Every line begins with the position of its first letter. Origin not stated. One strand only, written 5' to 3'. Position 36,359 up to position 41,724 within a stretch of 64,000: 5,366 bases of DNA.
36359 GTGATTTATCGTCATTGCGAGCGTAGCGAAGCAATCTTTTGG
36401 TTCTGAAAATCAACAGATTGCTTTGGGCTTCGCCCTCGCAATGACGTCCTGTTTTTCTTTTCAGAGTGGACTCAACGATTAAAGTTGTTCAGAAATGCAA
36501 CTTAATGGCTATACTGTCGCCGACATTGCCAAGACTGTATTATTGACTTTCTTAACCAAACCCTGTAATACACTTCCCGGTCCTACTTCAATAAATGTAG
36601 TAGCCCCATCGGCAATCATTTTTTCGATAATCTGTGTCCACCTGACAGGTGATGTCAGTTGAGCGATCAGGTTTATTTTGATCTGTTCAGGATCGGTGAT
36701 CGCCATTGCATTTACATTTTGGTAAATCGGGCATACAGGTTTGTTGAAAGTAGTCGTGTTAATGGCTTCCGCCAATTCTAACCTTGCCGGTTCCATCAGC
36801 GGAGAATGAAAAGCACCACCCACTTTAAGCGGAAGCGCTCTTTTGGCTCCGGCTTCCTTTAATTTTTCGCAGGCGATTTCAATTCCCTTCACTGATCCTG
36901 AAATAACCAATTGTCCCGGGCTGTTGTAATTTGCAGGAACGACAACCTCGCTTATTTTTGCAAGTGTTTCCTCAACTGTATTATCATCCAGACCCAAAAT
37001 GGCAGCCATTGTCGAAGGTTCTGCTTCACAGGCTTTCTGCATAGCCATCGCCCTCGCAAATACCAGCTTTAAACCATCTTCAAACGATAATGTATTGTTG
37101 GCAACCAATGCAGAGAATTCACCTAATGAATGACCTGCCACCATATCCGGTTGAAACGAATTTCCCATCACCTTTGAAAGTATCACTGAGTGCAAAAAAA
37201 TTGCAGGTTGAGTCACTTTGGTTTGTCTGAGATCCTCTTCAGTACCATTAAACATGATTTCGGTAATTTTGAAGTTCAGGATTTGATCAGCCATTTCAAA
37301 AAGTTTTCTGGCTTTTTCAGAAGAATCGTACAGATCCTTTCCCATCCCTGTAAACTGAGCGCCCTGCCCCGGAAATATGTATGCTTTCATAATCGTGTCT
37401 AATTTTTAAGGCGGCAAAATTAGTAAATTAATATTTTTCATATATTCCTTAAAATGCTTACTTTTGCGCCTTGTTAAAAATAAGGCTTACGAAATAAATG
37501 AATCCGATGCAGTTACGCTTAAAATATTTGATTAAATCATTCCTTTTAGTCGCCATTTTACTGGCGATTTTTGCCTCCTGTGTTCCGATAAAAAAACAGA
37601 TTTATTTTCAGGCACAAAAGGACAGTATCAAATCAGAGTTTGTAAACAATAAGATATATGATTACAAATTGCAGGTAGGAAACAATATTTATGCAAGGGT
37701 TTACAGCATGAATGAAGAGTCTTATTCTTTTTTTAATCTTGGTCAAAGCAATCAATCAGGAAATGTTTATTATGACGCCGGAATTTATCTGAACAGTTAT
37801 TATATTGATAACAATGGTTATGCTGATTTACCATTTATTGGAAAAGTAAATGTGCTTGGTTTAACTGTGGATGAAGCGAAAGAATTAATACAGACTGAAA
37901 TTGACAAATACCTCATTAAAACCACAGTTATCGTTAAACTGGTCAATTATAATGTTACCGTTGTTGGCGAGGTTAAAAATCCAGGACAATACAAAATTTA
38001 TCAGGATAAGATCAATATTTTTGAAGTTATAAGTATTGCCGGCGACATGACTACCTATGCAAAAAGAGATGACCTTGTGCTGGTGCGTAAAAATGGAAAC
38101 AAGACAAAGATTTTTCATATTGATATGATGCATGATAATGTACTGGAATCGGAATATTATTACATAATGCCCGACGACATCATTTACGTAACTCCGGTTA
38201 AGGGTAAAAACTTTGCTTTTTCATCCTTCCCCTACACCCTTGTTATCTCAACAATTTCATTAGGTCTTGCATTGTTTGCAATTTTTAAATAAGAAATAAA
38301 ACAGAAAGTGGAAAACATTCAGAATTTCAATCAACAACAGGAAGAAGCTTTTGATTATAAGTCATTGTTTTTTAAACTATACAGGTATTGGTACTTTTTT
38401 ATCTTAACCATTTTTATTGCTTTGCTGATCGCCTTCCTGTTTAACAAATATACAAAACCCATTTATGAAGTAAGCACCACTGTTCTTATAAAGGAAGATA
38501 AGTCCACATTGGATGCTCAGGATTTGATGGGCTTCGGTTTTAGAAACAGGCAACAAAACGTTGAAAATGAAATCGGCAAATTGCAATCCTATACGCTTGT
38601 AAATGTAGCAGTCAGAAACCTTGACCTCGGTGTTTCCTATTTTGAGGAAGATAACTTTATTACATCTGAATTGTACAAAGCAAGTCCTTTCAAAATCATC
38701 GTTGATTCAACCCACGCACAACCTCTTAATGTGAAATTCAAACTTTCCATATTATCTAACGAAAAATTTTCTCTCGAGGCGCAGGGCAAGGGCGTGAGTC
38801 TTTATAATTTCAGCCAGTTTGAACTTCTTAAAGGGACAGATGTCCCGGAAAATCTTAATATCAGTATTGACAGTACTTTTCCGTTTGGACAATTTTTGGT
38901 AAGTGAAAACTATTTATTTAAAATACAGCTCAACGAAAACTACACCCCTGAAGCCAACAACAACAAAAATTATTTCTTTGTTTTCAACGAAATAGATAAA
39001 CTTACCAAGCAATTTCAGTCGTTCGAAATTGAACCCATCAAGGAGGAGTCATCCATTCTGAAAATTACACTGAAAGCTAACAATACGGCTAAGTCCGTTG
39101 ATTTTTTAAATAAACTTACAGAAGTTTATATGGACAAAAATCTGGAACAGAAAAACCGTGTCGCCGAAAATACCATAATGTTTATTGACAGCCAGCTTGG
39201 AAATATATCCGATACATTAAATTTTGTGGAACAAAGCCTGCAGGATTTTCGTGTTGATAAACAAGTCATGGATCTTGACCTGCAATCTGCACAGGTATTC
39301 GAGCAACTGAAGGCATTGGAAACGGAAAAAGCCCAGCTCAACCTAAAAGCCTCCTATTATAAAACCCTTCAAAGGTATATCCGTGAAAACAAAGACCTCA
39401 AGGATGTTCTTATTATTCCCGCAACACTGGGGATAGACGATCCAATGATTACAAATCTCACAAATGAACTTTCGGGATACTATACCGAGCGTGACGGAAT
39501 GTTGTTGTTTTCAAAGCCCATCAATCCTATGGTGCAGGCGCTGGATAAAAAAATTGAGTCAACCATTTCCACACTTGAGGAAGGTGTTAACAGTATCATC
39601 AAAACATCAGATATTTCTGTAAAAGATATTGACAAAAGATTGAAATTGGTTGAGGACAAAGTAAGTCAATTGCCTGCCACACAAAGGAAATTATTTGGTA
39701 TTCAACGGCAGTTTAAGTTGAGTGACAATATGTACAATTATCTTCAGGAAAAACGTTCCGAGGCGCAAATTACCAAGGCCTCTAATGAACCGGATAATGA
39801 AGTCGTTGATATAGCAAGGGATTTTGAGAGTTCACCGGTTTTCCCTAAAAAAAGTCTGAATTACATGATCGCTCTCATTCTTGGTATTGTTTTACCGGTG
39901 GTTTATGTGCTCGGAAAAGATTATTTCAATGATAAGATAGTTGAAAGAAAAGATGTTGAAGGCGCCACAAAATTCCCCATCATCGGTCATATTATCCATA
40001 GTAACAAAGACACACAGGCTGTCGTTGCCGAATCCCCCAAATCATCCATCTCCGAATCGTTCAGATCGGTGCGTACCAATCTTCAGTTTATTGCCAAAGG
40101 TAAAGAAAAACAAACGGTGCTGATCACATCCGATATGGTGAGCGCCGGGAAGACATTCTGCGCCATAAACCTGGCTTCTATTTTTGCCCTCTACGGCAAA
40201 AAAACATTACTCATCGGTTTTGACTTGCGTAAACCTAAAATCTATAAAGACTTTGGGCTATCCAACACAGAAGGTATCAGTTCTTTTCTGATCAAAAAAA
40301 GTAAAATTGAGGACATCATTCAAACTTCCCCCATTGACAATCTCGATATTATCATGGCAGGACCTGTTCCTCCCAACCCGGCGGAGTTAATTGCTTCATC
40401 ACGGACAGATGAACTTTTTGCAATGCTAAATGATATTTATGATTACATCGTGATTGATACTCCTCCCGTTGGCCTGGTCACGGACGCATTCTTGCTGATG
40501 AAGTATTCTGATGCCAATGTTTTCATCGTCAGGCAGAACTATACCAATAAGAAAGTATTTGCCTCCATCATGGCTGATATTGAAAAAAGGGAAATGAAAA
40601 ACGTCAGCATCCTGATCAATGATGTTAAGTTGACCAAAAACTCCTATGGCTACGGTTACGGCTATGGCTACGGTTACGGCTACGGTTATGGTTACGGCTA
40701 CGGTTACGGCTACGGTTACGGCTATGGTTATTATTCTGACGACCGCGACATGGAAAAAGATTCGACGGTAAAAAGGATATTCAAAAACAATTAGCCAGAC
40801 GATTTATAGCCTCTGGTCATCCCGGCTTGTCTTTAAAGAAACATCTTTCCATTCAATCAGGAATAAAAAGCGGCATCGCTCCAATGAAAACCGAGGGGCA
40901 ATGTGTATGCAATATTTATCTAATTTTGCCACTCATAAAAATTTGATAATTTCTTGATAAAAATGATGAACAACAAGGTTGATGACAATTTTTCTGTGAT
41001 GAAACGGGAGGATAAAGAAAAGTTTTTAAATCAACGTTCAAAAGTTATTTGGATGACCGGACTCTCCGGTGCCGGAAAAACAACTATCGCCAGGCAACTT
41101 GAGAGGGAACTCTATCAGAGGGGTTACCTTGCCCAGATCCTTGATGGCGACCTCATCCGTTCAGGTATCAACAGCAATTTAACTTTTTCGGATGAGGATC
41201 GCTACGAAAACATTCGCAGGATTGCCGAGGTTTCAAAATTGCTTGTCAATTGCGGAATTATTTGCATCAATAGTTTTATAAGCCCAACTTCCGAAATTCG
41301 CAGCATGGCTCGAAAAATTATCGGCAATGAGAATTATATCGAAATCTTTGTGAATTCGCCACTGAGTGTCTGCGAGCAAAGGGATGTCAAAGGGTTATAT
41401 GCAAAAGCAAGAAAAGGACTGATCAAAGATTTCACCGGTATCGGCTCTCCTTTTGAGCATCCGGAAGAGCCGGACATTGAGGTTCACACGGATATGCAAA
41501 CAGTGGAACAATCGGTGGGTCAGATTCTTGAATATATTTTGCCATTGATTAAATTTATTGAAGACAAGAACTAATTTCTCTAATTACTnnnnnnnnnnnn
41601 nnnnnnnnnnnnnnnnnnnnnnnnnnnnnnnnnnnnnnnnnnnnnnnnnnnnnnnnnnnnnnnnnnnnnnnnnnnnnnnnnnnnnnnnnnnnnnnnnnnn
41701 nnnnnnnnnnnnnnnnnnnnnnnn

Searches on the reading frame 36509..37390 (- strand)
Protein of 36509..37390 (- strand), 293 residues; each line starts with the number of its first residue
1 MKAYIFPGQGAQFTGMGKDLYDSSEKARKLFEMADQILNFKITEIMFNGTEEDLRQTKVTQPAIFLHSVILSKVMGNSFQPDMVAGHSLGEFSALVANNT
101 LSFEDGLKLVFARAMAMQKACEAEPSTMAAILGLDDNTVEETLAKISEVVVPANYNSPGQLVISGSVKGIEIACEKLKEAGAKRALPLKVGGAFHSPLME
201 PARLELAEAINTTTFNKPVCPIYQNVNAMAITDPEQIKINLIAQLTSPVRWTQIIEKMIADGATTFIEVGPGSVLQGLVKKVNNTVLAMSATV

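Call 101: search_protein_families(library=pfam, proteins=[window:36509-37390:-], max_evalue=0.0001)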
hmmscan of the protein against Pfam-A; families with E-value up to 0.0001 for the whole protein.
window:36509-37390:- (293 aa): 1 family
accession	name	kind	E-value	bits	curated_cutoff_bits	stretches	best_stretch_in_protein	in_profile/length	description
PF00698.26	Acyl_transf_1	-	7.4e-46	157.5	32.7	1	4-281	2-277/319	Acyl transferase domain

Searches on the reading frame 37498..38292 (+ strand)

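Call 41: search_protein_families(library=pfam, proteins=[window:37498-38292:+], max_evalue=0.001)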
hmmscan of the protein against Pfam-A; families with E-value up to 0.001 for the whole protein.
window:37498-38292:+ (264 aa): 3 families
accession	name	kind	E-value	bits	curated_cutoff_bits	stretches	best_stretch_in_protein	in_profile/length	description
PF02563.21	Poly_export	-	5.1e-13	49.5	28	1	53-148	4-76/77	Polysaccharide biosynthesis/export protein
PF10531.15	SLBB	-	3.4e-07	30.4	27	1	153-205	2-54/55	SLBB domain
PF22461.2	SLBB_2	-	7.6e-05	23.2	27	1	153-231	3-79/79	SLBB domain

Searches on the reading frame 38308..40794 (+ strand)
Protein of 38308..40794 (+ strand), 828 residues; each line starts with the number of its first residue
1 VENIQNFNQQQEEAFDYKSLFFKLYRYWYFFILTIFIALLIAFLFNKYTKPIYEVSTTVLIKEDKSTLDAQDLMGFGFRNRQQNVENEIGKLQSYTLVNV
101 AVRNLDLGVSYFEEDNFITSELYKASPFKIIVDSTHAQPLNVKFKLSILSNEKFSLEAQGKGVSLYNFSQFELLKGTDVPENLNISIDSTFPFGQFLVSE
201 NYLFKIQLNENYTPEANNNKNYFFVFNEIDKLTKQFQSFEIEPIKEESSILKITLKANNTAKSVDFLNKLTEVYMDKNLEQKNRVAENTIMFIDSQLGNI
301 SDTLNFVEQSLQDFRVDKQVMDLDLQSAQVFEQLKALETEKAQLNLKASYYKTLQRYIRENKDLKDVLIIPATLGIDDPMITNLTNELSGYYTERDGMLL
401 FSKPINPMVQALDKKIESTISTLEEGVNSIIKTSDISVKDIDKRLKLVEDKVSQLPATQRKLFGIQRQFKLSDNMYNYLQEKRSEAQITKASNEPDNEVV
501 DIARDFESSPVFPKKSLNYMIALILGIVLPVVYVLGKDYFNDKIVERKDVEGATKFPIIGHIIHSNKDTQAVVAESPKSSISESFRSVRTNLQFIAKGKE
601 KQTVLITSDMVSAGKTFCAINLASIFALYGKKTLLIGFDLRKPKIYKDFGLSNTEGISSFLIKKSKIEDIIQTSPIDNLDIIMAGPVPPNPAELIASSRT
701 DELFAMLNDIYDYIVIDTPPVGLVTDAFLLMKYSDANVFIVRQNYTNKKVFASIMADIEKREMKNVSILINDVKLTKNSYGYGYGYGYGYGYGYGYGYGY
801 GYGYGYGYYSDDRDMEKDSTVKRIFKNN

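Call 41: search_protein_families(library=pfam, proteins=[window:38308-40794:+], max_evalue=0.001)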
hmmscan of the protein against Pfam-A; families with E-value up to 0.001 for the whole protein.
window:38308-40794:+ (828 aa): 5 families
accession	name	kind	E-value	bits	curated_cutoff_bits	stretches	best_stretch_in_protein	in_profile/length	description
PF13614.12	AAA_31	-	6.5e-10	39.7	27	1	613-757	13-163/177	AAA domain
PF13807.11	GNVR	-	2.4e-09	37.4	27.7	1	458-537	2-80/82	G-rich domain on putative tyrosine kinase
PF02706.20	Wzz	-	1.7e-06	28.7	25.5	1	15-96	3-82/91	Chain length determinant protein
PF01656.29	CbiA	-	0.00012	22.5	25.4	0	606-773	3-83/125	CobQ/CobB/MinD/ParA nucleotide binding domain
PF12455.13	Dynactin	-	0.00051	19.8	25.6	1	252-343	185-274/286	Dynein associated protein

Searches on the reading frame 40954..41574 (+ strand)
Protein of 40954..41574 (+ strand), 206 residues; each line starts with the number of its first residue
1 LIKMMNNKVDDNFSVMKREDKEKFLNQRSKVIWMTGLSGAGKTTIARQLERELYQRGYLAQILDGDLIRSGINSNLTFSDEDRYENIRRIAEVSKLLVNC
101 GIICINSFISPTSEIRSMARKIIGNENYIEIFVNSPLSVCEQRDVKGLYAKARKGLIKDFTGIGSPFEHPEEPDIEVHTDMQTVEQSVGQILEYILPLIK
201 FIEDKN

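Call 41: search_protein_families(library=pfam, proteins=[window:40954-41574:+], max_evalue=0.001)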
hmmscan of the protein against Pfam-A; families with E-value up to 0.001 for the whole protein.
window:40954-41574:+ (206 aa): 6 families
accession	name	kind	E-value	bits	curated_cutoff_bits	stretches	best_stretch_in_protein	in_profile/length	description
PF01583.26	APS_kinase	-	3.1e-62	209.6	21.1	1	29-177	2-151/152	Adenylylsulphate kinase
PF13671.12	AAA_33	-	3.5e-06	27.8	27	1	31-91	1-56/143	AAA domain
PF13238.12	AAA_18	-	7.3e-05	23.7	29.4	1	32-99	1-65/128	AAA domain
PF06414.18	Zeta_toxin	-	0.00013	21.9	22.3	1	25-72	12-58/199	Zeta toxin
PF08433.16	KTI12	-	0.00017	21.6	22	1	32-102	4-73/271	Chromatin associated protein KTI12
PF20720.3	nSTAND3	-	0.00027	21.1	27.2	1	27-58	15-46/155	Novel STAND NTPase 3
